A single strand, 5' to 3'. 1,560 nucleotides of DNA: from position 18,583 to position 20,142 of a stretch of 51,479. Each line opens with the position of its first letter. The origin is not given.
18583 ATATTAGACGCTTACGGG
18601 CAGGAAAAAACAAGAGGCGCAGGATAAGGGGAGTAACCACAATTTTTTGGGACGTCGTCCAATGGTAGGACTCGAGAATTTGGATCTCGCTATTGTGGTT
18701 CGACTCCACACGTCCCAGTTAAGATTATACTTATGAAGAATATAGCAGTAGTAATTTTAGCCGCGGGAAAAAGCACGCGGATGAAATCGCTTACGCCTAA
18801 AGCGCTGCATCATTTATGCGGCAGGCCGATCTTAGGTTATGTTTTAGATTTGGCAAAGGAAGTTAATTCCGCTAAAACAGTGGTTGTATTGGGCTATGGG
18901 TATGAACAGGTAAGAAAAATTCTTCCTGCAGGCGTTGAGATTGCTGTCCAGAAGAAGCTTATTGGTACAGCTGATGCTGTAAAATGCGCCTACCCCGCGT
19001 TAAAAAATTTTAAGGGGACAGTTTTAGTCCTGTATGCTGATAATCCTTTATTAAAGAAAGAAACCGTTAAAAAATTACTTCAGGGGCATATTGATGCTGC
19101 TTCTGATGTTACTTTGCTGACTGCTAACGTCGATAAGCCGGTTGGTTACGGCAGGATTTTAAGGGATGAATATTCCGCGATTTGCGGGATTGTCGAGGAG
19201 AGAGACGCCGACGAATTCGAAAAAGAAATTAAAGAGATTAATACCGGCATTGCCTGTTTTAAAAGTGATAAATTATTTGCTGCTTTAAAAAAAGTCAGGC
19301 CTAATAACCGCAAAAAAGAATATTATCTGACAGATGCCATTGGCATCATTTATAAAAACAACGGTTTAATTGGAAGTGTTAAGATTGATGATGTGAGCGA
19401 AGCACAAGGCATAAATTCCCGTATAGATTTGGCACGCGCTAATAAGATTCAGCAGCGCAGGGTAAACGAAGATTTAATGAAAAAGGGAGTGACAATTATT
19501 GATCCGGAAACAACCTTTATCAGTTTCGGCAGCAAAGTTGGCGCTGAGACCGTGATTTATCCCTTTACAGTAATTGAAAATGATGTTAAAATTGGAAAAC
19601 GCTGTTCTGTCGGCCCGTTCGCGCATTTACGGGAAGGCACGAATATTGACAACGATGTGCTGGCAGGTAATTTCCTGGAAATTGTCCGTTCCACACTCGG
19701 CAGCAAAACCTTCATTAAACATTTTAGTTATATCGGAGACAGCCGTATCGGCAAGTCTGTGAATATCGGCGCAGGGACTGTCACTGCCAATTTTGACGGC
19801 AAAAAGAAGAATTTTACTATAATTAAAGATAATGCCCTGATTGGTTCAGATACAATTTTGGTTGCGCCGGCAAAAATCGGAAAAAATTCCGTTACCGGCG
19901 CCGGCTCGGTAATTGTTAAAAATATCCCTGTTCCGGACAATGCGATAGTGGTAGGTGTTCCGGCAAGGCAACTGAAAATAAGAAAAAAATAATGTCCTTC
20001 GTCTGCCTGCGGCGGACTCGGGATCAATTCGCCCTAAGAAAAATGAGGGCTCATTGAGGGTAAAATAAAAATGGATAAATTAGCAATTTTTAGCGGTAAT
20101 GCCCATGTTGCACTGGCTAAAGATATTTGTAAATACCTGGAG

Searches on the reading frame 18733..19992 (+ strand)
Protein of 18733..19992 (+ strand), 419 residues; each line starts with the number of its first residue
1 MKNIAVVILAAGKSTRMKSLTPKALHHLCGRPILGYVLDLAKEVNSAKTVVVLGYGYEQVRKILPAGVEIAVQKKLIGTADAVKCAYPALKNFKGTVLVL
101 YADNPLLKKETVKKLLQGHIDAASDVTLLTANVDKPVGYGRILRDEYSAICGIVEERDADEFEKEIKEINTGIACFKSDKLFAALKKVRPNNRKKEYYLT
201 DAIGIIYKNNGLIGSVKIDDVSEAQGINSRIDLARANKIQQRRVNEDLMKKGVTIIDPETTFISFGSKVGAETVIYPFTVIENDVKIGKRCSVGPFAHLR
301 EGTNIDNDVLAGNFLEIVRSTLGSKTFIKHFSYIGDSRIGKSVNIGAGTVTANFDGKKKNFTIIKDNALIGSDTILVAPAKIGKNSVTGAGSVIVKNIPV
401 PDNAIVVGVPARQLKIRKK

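Call 16: search_protein_families(library=pfam, proteins=[window:18733-19992:+], max_evalue=0.00001)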
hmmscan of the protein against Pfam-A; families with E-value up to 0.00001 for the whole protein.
window:18733-19992:+ (419 aa): 7 families
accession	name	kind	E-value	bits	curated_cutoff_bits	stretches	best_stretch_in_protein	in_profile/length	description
PF00132.30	Hexapep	-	3.4e-21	74.4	27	2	266-299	1-34/36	Bacterial transferase hexapeptide (six repeats)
PF12804.13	NTP_transf_3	-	9.5e-20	71.8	27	1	6-151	1-145/160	MobA-like NTP transferase domain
PF00483.29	NTP_transferase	-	2e-13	50.9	21.2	1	6-196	2-200/245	Nucleotidyl transferase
PF01128.25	IspD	-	5.1e-09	36.7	27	1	4-121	1-119/221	2-C-methyl-D-erythritol 4-phosphate cytidylyltransferase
PF02348.25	CTP_transf_3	-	4.6e-08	33.6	22.6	1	5-237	1-185/217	Cytidylyltransferase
PF25084.1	LbH_EIF2B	-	3.9e-07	30.5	54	0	320-404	22-103/105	EIF2B subunit epsilon LbH domain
PF14602.12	Hexapep_2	-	4.3e-06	26.8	27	0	363-394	3-32/34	Hexapeptide repeat of succinyl-transferase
